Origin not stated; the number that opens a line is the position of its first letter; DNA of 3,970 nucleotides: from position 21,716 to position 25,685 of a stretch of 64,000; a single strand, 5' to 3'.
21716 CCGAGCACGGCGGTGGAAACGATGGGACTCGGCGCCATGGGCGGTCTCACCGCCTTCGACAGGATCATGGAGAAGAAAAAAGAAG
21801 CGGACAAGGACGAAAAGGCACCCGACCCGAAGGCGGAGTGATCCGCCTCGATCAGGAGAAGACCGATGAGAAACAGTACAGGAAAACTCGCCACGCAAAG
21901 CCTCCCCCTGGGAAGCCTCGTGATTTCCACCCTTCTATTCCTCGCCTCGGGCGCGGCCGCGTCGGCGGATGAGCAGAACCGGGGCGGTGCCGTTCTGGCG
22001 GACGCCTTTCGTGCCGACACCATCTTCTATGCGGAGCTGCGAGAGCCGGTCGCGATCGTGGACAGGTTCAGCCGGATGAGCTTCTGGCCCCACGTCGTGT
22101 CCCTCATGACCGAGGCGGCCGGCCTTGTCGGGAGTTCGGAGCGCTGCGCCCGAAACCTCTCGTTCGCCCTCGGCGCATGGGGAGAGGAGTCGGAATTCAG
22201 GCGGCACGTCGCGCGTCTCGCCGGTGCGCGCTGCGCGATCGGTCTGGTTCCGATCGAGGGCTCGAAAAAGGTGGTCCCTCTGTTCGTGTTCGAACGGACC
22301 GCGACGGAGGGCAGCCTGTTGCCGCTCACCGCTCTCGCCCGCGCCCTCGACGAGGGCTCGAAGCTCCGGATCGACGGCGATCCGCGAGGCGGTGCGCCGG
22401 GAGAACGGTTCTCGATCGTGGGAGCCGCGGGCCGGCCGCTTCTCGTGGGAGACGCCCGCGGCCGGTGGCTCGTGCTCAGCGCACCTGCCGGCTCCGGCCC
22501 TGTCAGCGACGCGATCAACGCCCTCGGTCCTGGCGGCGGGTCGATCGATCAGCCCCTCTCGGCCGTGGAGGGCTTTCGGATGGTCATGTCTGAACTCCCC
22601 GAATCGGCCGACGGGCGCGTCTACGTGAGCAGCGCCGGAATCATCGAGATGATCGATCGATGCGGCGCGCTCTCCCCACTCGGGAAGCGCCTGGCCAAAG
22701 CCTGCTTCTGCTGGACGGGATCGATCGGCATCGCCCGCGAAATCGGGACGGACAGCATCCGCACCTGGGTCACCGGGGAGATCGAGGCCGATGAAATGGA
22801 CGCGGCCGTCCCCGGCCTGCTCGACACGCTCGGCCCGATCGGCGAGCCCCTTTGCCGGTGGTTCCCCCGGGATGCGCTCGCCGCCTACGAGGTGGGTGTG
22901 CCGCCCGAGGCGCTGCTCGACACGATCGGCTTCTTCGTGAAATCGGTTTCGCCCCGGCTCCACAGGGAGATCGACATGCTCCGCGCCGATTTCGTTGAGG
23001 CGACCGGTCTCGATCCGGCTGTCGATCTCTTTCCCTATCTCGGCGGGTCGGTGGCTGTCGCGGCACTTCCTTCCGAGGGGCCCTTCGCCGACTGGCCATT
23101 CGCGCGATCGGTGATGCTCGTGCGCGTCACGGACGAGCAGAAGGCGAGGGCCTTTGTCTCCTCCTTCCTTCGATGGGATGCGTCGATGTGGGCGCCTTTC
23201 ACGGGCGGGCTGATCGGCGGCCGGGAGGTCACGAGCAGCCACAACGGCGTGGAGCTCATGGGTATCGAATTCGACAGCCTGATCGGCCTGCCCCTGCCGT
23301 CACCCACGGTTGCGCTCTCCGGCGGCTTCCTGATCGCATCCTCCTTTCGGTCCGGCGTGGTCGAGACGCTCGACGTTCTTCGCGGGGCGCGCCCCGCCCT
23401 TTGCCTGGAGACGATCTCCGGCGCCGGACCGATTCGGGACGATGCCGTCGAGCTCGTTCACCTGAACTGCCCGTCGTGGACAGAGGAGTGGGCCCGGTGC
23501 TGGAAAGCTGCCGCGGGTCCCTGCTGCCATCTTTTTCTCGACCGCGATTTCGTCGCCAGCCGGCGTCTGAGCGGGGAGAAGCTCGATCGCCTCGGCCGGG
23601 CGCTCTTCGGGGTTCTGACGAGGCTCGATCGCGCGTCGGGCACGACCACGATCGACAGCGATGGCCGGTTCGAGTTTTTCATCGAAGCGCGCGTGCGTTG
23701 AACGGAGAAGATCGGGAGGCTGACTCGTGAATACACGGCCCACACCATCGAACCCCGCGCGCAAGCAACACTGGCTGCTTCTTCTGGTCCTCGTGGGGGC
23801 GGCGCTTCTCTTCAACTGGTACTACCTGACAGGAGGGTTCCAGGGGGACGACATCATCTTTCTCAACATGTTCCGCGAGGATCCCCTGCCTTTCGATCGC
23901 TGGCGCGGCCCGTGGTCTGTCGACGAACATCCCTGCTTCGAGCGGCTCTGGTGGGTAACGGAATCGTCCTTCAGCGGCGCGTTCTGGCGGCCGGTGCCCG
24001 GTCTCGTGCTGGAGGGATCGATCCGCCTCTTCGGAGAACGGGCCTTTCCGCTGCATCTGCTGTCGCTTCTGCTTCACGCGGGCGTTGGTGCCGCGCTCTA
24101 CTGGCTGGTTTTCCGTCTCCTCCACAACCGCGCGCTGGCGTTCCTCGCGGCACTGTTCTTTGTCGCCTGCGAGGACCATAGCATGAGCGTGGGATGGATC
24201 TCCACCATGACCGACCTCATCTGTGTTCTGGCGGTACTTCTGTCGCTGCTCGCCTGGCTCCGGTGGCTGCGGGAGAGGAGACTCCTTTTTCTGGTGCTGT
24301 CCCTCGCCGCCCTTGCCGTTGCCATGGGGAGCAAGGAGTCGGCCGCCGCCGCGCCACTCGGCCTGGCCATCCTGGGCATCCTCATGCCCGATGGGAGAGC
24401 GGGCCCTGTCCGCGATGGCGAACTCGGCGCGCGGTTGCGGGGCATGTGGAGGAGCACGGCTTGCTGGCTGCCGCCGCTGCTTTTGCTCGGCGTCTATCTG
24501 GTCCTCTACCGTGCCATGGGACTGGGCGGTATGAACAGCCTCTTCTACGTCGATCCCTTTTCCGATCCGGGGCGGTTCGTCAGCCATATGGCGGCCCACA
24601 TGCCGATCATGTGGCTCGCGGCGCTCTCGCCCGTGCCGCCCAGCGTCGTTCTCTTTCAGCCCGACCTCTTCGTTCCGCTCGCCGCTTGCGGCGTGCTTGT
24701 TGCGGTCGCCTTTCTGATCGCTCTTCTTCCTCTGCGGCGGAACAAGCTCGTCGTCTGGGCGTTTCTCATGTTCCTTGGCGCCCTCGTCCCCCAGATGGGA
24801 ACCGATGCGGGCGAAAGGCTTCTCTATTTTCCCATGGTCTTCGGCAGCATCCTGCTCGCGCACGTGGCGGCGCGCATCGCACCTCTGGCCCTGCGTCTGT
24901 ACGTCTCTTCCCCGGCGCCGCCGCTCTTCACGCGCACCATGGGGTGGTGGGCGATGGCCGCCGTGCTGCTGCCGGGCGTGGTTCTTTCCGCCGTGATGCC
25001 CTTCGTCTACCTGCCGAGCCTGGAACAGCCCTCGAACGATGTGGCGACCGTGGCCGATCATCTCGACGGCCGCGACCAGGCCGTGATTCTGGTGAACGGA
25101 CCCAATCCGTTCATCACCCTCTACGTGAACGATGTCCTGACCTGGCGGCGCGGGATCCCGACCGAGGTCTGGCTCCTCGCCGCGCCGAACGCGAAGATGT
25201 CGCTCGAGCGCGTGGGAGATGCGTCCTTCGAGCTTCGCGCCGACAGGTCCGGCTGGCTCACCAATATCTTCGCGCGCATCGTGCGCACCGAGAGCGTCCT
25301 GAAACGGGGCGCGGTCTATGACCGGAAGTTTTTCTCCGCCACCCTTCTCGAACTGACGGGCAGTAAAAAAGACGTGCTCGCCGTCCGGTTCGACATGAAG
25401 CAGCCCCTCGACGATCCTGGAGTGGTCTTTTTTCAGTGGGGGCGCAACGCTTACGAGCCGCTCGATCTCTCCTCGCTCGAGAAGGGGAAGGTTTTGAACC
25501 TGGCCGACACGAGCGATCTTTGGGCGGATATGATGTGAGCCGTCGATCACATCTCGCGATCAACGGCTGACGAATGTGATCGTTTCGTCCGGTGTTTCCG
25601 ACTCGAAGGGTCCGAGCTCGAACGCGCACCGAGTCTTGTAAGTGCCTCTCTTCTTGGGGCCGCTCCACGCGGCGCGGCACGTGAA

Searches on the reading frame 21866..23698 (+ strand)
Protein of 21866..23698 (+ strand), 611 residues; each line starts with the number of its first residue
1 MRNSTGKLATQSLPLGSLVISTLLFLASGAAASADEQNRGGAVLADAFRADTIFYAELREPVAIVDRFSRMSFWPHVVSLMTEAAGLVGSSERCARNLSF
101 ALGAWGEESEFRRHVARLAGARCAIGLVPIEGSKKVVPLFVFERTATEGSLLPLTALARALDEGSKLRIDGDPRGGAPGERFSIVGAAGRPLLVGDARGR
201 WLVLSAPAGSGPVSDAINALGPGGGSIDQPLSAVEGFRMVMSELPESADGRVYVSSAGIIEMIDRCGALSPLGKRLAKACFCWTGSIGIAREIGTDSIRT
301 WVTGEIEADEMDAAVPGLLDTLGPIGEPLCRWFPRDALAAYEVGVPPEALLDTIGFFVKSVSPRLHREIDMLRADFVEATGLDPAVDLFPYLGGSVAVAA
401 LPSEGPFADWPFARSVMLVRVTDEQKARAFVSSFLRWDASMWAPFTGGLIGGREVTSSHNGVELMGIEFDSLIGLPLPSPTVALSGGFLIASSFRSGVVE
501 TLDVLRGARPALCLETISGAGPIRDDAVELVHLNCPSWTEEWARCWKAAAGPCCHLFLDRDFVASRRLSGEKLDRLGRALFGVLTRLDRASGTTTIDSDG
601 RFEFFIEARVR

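Call 30: search_protein_families(library=pfam, proteins=[window:21866-23698:+], max_evalue=0.00001)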
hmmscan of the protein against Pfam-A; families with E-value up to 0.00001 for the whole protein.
window:21866-23698:+ (611 aa): 1 family
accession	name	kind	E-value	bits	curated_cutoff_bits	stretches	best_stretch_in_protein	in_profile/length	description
PF11832.13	DUF3352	-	9.7e-07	28.2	26.8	1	334-435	42-145/536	Protein of unknown function (DUF3352)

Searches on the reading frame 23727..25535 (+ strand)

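Call 31: search_protein_families(library=pfam, proteins=[window:23727-25535:+], max_evalue=0.00001)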
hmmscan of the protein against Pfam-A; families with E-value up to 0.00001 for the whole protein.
window:23727-25535:+ (603 aa): 1 family
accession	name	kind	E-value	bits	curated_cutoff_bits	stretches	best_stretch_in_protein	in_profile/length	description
PF13231.12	PMT_2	-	3.6e-10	40.7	26.1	1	89-219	4-129/160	Dolichyl-phosphate-mannose-protein mannosyltransferase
